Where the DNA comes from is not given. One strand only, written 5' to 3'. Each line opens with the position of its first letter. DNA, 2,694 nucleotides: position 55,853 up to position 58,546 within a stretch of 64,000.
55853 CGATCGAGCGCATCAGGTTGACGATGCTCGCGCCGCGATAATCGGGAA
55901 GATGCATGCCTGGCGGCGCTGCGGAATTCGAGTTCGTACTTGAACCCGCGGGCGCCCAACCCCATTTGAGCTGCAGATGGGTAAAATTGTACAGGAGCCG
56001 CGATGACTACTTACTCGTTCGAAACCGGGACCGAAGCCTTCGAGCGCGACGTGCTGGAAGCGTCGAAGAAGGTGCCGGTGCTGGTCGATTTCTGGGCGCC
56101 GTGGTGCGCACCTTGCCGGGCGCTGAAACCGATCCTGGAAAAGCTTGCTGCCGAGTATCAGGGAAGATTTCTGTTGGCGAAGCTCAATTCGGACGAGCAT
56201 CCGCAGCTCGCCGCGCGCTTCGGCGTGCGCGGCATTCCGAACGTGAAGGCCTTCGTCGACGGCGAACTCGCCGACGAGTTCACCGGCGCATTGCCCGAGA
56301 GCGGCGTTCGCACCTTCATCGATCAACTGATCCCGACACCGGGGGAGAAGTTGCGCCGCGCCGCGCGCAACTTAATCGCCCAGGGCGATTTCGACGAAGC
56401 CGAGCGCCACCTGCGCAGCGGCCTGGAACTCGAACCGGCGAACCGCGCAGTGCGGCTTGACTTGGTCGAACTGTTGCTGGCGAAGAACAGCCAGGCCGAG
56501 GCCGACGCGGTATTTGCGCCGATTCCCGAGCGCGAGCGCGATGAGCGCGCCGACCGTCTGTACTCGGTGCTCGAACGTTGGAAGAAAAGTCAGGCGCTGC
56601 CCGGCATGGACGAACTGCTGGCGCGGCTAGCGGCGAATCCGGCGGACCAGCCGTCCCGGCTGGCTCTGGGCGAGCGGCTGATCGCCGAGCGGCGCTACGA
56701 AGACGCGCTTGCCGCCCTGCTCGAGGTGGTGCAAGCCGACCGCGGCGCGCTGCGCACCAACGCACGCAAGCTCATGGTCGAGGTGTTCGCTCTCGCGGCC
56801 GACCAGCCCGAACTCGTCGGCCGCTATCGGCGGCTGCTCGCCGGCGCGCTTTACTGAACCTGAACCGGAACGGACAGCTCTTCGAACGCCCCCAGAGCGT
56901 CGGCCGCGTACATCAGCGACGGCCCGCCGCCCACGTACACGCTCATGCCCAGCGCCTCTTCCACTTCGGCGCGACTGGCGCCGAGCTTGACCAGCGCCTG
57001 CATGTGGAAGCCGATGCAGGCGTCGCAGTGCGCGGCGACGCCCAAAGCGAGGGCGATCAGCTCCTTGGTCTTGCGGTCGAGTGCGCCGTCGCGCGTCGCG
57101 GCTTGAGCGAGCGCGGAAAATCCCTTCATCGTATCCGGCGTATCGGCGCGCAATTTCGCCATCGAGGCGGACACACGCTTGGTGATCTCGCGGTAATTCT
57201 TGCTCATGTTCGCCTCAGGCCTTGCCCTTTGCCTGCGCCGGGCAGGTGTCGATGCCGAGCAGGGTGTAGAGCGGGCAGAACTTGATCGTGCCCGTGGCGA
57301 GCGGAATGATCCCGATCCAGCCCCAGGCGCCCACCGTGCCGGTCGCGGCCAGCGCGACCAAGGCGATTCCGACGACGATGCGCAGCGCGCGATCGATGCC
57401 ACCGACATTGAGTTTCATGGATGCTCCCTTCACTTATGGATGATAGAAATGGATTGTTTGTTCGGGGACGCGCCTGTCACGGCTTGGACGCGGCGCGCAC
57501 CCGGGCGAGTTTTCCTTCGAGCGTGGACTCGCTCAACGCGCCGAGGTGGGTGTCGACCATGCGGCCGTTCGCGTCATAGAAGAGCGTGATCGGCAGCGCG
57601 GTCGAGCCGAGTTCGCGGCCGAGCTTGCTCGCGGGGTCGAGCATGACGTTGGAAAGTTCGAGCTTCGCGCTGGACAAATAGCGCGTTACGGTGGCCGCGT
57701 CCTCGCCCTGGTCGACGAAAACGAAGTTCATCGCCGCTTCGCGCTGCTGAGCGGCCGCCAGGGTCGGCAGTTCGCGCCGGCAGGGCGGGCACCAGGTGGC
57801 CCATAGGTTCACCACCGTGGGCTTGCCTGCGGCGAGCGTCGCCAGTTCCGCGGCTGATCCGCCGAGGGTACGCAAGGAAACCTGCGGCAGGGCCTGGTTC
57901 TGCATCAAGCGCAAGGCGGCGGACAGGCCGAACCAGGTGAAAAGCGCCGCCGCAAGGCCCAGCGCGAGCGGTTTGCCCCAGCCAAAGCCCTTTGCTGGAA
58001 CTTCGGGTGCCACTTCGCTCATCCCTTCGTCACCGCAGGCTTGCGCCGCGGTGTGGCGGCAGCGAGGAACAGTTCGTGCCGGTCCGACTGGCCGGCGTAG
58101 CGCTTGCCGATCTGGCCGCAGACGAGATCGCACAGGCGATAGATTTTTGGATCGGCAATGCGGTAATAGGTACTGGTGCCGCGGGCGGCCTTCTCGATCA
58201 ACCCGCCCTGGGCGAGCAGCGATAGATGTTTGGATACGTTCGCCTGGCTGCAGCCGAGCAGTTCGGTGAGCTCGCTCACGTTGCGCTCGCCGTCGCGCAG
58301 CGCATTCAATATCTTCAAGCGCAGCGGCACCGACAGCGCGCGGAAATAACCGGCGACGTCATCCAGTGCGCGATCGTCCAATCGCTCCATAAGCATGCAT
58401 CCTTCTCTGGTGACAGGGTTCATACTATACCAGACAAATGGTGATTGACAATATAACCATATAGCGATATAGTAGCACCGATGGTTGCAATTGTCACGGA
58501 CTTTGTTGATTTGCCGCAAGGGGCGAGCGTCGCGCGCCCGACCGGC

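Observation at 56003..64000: Thiol-redox gene block wired into an RND efflux operon (MFP-RND-DUF2892-TrxC-TolC) beside a Cys-bearing ArsR regulator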

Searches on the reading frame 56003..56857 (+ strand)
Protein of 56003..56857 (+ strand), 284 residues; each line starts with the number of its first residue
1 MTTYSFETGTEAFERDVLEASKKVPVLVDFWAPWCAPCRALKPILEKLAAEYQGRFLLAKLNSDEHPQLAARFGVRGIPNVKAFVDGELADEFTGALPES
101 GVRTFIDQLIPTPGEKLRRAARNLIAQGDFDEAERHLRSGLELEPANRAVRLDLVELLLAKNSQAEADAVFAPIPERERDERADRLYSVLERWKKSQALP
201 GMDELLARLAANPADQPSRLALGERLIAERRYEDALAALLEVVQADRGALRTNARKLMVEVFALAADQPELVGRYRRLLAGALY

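Call 3: search_protein_families(library=pfam, proteins=[window:56003-56857:+], max_evalue=0.01)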
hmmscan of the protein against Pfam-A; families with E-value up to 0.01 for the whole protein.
window:56003-56857:+ (284 aa): 13 families
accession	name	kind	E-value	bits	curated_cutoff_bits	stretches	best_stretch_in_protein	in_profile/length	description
PF00085.26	Thioredoxin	-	1.5e-25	89.6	23.5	1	9-107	6-102/103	Thioredoxin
PF14561.12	TPR_20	-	2.3e-19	69.9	25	1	197-284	3-90/90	Tetratricopeptide repeat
PF14559.12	TPR_19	-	2e-13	50.9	25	1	124-188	1-66/68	Tetratricopeptide repeat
PF13098.12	Thioredoxin_2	-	1.5e-07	32.1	27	1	21-100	3-98/104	Thioredoxin-like domain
PF07719.23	TPR_2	-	3.6e-06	27.1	27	1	117-147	4-34/34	Tetratricopeptide repeat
PF24575.1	TPR_Slam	-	2.4e-05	25.1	35.2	1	123-169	54-102/104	Surface lipoprotein assembly modifier, N-terminal TPR repeats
PF13428.12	TPR_14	-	7.6e-05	23.5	23.5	1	118-157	5-44/44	Tetratricopeptide repeat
PF13905.12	Thioredoxin_8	-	0.00039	21.2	27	1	25-65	3-45/94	Thioredoxin-like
PF13432.12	TPR_16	-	0.00085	20.2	32.7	1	120-167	3-50/65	Tetratricopeptide repeat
PF13899.12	Thioredoxin_7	-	0.0015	19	27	1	20-79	14-76/83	Thioredoxin-like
PF07721.20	TPR_4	-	0.0024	18.7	27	1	120-138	7-25/26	Tetratricopeptide repeat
PF00515.34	TPR_1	-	0.0059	16.8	27.8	0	126-147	13-34/34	Tetratricopeptide repeat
PF00462.30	Glutaredoxin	-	0.0081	16.8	22.9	0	30-88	4-58/60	Glutaredoxin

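Call 6: search_protein_families(library=ncbifam, proteins=[window:56003-56857:+], max_evalue=0.001)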
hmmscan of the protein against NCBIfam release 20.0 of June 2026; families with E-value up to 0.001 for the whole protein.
window:56003-56857:+ (284 aa): 14 families
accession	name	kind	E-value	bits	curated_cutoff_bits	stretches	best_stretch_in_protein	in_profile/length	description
TIGR01068.1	thioredoxin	equivalog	2.1e-25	88.8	96.8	1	20-108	11-99/101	thioredoxin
NF006898.0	PRK09381.1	equivalog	2.6e-25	88.9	138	1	11-108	11-106/109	thioredoxin TrxA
NF008229.0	PRK10996.1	equivalog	3.8e-24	85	125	1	22-108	51-137/141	thioredoxin TrxC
TIGR01126.1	pdi_dom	equivalog_domain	8.7e-17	61.3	107.2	1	12-108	5-103/105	protein disulfide-isomerase domain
NF047697.1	ThioredTrxAClost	equivalog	8.8e-17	61.2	140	1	10-95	6-89/105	thioredoxin TrxA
TIGR01130.1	ER_PDI_fam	subfamily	1.5e-15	57.7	344.25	1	24-110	19-108/476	protein disulfide-isomerase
TIGR00385.1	dsbE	subfamily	3.6e-07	29.9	123.15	1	20-51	60-91/173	DsbE family thiol:disulfide interchange protein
NF045694.1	seleno_TsoB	exception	4.3e-07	28.4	805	1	13-86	462-544/572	rhodanese/DsbD fusion-like selenoprotein TsoB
NF047696.1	ThlDiSintTplARhiz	equivalog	2.1e-06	27.7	230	1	26-55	100-129/219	thiol:disulfide interchange protein TlpA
TIGR02917.1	PEP_TPR_lipo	equivalog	3.7e-06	25.1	312.2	0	124-171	847-894/899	XrtA/PEP-CTERM system TPR-repeat protein PrsT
NF002854.0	PRK03147.1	subfamily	7.7e-06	25.9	170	1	20-55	59-94/176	thiol-disulfide oxidoreductase ResA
NF008520.0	PRK11447.1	equivalog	5.7e-05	21.1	858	1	74-185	421-531/1157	cellulose synthase complex outer membrane protein BcsC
NF011941.0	PRK15412.1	equivalog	5.9e-05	22.7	359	1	5-51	52-96/185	thiol:disulfide interchange protein DsbE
TIGR00411.1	redox_disulf_1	equivalog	0.00088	19.3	92.75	0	30-81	6-57/82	MJ0307 family thioredoxin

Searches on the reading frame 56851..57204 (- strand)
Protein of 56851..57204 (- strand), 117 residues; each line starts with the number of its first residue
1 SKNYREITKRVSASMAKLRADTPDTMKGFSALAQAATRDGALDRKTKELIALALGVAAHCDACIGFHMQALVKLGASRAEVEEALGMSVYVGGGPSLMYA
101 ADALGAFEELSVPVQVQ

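Call 3: search_protein_families(library=pfam, proteins=[window:56851-57204:-], max_evalue=0.01)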
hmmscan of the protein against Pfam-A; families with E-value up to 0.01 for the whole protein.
window:56851-57204:- (117 aa): 1 family
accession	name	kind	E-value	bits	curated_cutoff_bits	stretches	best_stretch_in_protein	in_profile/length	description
PF02627.25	CMD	-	1.1e-21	77.1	23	1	23-104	1-82/84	Carboxymuconolactone decarboxylase family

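Call 6: search_protein_families(library=ncbifam, proteins=[window:56851-57204:-], max_evalue=0.001)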
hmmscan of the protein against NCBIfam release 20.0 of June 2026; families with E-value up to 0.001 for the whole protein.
window:56851-57204:- (117 aa): 8 families
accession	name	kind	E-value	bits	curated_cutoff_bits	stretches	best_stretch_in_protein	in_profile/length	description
TIGR00778.1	ahpD_dom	domain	4.7e-13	48.4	27.8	1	40-85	1-46/51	alkylhydroperoxidase AhpD family core domain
NF041537.1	ArsM_AhpD_UU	exception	2.7e-12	46.1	510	1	10-94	249-333/345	arsenite methyltransferase/AhpD domain selenoprotein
NF045649.1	2X_seleno_MduS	exception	9.4e-11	41.3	380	1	20-89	229-298/338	methyltransferase domain-containing selenoprotein MduS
TIGR04169.1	perox_w_seleSAM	hypoth_equivalog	1.7e-09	37.7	120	1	15-110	12-107/109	arsenosugar biosynthesis-associated peroxidase-like protein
NF041047.1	GSU3128_fam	equivalog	3.5e-07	30.2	110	1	41-94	16-69/84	GSU3128 family (seleno)protein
TIGR02425.1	decarb_PcaC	equivalog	7.6e-05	22.9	155.7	1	37-92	49-104/123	4-carboxymuconolactone decarboxylase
TIGR01926.1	peroxid_rel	subfamily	0.0001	22.1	81.8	1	14-82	31-101/178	peroxidase-related enzyme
NF051488.1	bifunc_PcaDC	exception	0.00038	19.7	390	1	39-92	304-358/375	bifunctional 3-oxoadipate enol-lactonase/4-carboxymuconolactone decarboxylase PcaDC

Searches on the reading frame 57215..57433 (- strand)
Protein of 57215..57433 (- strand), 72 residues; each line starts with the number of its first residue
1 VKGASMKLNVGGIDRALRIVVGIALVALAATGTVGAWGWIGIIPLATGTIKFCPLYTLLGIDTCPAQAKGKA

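Call 3: search_protein_families(library=pfam, proteins=[window:57215-57433:-], max_evalue=0.01)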
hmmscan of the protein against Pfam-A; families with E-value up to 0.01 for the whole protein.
window:57215-57433:- (72 aa): 1 family
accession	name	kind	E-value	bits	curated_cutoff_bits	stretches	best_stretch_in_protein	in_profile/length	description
PF11127.14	YgaP-like_TM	-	4.9e-24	84.7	25.3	1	6-67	1-66/66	Inner membrane protein YgaP-like, transmembrane domain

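Call 6: search_protein_families(library=ncbifam, proteins=[window:57215-57433:-], max_evalue=0.001)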
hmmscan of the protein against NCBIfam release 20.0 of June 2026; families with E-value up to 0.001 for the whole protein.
window:57215-57433:- (72 aa): 0 families

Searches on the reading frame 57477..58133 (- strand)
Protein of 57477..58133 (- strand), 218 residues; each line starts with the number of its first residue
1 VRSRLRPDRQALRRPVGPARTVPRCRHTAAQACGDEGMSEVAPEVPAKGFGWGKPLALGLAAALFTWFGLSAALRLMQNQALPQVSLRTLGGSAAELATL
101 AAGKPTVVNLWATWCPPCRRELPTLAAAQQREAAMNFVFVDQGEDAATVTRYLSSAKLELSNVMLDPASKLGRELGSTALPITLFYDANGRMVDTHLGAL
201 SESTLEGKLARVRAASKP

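Call 3: search_protein_families(library=pfam, proteins=[window:57477-58133:-], max_evalue=0.01)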
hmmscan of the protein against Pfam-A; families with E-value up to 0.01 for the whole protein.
window:57477-58133:- (218 aa): 6 families
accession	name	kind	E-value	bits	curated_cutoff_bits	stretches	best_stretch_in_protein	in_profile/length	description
PF08534.16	Redoxin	-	1.6e-15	57.6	26.6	1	79-206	3-145/148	Redoxin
PF00578.27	AhpC-TSA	-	5.1e-11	43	26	1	80-192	3-121/124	AhpC/TSA family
PF00085.26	Thioredoxin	-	6.1e-07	29.8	23.5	1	102-151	17-67/103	Thioredoxin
PF13098.12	Thioredoxin_2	-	1.1e-06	29.3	27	1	102-207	4-102/104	Thioredoxin-like domain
PF13905.12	Thioredoxin_8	-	3.1e-06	27.9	27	1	103-190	1-92/94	Thioredoxin-like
PF14595.12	Thioredoxin_9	-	0.0019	18.5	25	1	104-156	42-94/129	Thioredoxin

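Call 6: search_protein_families(library=ncbifam, proteins=[window:57477-58133:-], max_evalue=0.001)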
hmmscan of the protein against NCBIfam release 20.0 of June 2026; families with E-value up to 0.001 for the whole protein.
window:57477-58133:- (218 aa): 10 families
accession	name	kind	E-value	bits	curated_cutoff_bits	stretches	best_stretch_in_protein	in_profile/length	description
NF002854.0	PRK03147.1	subfamily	4.2e-17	62.6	170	1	80-212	40-172/176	thiol-disulfide oxidoreductase ResA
TIGR00385.1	dsbE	subfamily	2.8e-15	56.3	123.15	1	79-209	37-167/173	DsbE family thiol:disulfide interchange protein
NF047696.1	ThlDiSintTplARhiz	equivalog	4.8e-15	55.9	230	1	72-195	66-196/219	thiol:disulfide interchange protein TlpA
NF041202.1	StoA_CxxC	exception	6.9e-15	55.3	210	1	78-205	29-157/163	endospore biogenesis thiol-disulfide oxidoreductase StoA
NF011941.0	PRK15412.1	equivalog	3.8e-11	42.8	359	1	92-209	57-172/185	thiol:disulfide interchange protein DsbE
TIGR01068.1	thioredoxin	equivalog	3.2e-09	36.9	96.8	1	102-151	12-63/101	thioredoxin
NF041054.1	WAxxUGC_long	equivalog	7.6e-08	32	300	1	71-201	73-203/354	ResA-like WAxxUGC motif-containing protein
NF008229.0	PRK10996.1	equivalog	9.8e-08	31.8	125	1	100-152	49-102/141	thioredoxin TrxC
NF010625.0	PRK14018.1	equivalog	6.2e-06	25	522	1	78-204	34-164/521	bifunctional peptide-methionine (S)-S-oxide reductase MsrA/peptide-methionine (R)-S-oxide reductase MsrB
NF006898.0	PRK09381.1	equivalog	0.00018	21.8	138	0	100-127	18-45/109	thioredoxin TrxA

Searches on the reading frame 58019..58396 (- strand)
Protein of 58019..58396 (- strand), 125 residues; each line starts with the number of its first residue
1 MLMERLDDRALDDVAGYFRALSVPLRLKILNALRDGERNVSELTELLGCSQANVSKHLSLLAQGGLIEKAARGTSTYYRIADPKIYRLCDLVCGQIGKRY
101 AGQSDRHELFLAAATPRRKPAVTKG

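Call 3: search_protein_families(library=pfam, proteins=[window:58019-58396:-], max_evalue=0.01)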
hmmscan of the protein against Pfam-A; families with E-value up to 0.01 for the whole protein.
window:58019-58396:- (125 aa): 17 families
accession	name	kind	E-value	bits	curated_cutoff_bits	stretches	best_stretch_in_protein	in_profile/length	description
PF01022.26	HTH_5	-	6.2e-14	52.1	22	1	24-69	2-47/47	Bacterial regulatory protein, arsR family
PF12840.13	HTH_20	-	9.6e-12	45.1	27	1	24-68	4-49/51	Helix-turn-helix domain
PF25213.1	HVO_A0261_N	-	2.7e-06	27.6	35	1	22-72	9-59/86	HVO_A0261 N-terminal domain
PF12802.13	MarR_2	-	3.8e-06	27.4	27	1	29-70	10-53/61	MarR family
PF25212.1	HVO_A0114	-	2.5e-05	24.4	27.6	1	18-75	17-74/84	HVO_A0114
PF13518.12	HTH_28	-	3.6e-05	24.2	25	1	26-67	2-42/52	Helix-turn-helix domain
PF01978.25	TrmB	-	0.00016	21.9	25.6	1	33-84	18-68/68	Sugar-specific transcriptional regulator TrmB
PF09339.16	HTH_IclR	-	0.00025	21.2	22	1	27-69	6-50/52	IclR helix-turn-helix domain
PF13412.12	HTH_24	-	0.00077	19.4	21.9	1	25-68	4-48/48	Winged helix-turn-helix DNA-binding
PF14394.12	DUF4423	-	0.00078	19.7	30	1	17-74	14-73/165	Domain of unknown function (DUF4423)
PF13551.12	HTH_29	-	0.00087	19.8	28.1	1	26-71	1-49/64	Winged helix-turn helix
PF24034.1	DUF7343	-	0.0018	18.6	27.6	1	34-73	15-54/62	Domain of unknown function (DUF7343)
PF01047.28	MarR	-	0.003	17.9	24.6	1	36-69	16-49/59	MarR family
PF21476.4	PF0610-like_N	-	0.0044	17.7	33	1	26-62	3-39/50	PF0610-like, N-terminal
PF13601.12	HTH_34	-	0.0065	17.1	27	1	25-68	1-45/80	Winged helix DNA-binding domain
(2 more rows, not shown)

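Call 6: search_protein_families(library=ncbifam, proteins=[window:58019-58396:-], max_evalue=0.001)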
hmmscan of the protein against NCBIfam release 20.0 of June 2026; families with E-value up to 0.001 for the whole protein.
window:58019-58396:- (125 aa): 11 families
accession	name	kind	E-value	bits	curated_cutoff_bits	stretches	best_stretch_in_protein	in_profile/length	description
NF033788.1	HTH_metalloreg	subfamily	3.6e-23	81.1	55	1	15-88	2-76/77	metalloregulator ArsR/SmtB family transcription factor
NF033789.1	repress_SdpR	subfamily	4.6e-13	48.9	100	1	18-80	2-64/79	autorepressor SdpR family transcription factor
NF047906.1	CdPbTransRegCmtR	equivalog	9e-13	48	150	1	13-87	10-84/104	Cd(II)/Pb(II)-sensing metalloregulatory transcriptional regulator CmtR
NF040642.1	sulf_sens_BigR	equivalog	2.9e-11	43.3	155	1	8-89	5-85/95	sulfite-sensing transcriptional repressor BigR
NF041413.1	ArsR_Rv2640c_fam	equivalog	1.2e-10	41.8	155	1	7-91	25-112/118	Rv2640c family ArsR-like transcriptional regulator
NF045707.1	Dbac_1936_reg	equivalog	3.6e-10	39.8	115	1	11-88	4-81/99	ArsR/SmtB-type metalloregulator TsoR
NF052532.1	TransRegPagRBaca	equivalog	8.7e-10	38.6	170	1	6-92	9-95/99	transcriptional repressor PagR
NF053755.1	MsvR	equivalog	5.5e-08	32.8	220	1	18-72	7-61/236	transcriptional factor MsvR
TIGR01884.1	cas_HTH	subfamily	9.3e-07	28.4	60.2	1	26-75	144-195/202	CRISPR-associated CARF protein Csa3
NF007528.0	PRK10141.1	subfamily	5.2e-06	26.3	97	1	17-85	9-77/117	metalloregulator ArsR/SmtB family transcription factor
NF053606.1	Sta1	subfamily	0.00047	20.2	80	1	29-73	25-70/100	Sta1 family transcriptional regulator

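Call 26: search_solved_structures(query=window:58019-58396:-, max_evalue=0.001, show_alignments=5)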
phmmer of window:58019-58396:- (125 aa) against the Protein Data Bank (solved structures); distinct sequences matched with E-value up to 0.001: 29.
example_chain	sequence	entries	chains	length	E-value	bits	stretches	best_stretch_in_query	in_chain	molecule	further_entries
2lkp_A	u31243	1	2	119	4.8e-11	46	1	6-108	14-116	HTH-type transcriptional regulator NmtR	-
2kko_A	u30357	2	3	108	8.9e-11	45.2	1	10-92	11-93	POSSIBLE TRANSCRIPTIONAL REGULATORY PROTEIN (POSSIBLY ARSR-FAMILY) | Possible transcriptional regulatory arsR-family protein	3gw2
8qkf_A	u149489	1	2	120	2.4e-09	40.6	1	12-87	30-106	ArsR family transcriptional regulator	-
3pqj_A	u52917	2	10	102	2.9e-09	40.3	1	4-90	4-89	Biofilm growth-associated repressor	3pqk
2zkz_A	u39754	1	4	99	1.8e-08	37.7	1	5-91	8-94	Transcriptional repressor pagR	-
13ct_A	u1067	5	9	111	2.3e-08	37.4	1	15-94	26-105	Transcriptional regulator, ArsR family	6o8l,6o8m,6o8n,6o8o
6o8k_A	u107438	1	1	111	2.3e-08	37.4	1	15-94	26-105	Transcriptional regulator, ArsR family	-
6j0e_A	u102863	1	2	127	3.2e-08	36.9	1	12-87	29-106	Arsenic responsive repressor ArsR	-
2jsc_A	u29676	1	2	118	2e-07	34.3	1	15-88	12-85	Transcriptional regulator Rv1994c/MT2050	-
6jmi_A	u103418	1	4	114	4.5e-07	33.2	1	15-90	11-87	Uncharacterized HTH-type transcriptional regulator Rv0081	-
7p6f_AAA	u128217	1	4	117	1.1e-06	31.9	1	7-86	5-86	Transcriptional regulator SrnR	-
6uvu_A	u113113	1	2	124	1.8e-06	31.3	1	12-92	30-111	ArsR family transcriptional regulator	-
9t6t_A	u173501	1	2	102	2.8e-06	30.7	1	4-86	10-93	Lmo1102 protein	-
1r22_A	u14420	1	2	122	2.8e-06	30.7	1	11-88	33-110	Transcriptional repressor smtB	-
9t6r_A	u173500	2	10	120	3.9e-06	30.2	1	4-87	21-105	Lmo1102 protein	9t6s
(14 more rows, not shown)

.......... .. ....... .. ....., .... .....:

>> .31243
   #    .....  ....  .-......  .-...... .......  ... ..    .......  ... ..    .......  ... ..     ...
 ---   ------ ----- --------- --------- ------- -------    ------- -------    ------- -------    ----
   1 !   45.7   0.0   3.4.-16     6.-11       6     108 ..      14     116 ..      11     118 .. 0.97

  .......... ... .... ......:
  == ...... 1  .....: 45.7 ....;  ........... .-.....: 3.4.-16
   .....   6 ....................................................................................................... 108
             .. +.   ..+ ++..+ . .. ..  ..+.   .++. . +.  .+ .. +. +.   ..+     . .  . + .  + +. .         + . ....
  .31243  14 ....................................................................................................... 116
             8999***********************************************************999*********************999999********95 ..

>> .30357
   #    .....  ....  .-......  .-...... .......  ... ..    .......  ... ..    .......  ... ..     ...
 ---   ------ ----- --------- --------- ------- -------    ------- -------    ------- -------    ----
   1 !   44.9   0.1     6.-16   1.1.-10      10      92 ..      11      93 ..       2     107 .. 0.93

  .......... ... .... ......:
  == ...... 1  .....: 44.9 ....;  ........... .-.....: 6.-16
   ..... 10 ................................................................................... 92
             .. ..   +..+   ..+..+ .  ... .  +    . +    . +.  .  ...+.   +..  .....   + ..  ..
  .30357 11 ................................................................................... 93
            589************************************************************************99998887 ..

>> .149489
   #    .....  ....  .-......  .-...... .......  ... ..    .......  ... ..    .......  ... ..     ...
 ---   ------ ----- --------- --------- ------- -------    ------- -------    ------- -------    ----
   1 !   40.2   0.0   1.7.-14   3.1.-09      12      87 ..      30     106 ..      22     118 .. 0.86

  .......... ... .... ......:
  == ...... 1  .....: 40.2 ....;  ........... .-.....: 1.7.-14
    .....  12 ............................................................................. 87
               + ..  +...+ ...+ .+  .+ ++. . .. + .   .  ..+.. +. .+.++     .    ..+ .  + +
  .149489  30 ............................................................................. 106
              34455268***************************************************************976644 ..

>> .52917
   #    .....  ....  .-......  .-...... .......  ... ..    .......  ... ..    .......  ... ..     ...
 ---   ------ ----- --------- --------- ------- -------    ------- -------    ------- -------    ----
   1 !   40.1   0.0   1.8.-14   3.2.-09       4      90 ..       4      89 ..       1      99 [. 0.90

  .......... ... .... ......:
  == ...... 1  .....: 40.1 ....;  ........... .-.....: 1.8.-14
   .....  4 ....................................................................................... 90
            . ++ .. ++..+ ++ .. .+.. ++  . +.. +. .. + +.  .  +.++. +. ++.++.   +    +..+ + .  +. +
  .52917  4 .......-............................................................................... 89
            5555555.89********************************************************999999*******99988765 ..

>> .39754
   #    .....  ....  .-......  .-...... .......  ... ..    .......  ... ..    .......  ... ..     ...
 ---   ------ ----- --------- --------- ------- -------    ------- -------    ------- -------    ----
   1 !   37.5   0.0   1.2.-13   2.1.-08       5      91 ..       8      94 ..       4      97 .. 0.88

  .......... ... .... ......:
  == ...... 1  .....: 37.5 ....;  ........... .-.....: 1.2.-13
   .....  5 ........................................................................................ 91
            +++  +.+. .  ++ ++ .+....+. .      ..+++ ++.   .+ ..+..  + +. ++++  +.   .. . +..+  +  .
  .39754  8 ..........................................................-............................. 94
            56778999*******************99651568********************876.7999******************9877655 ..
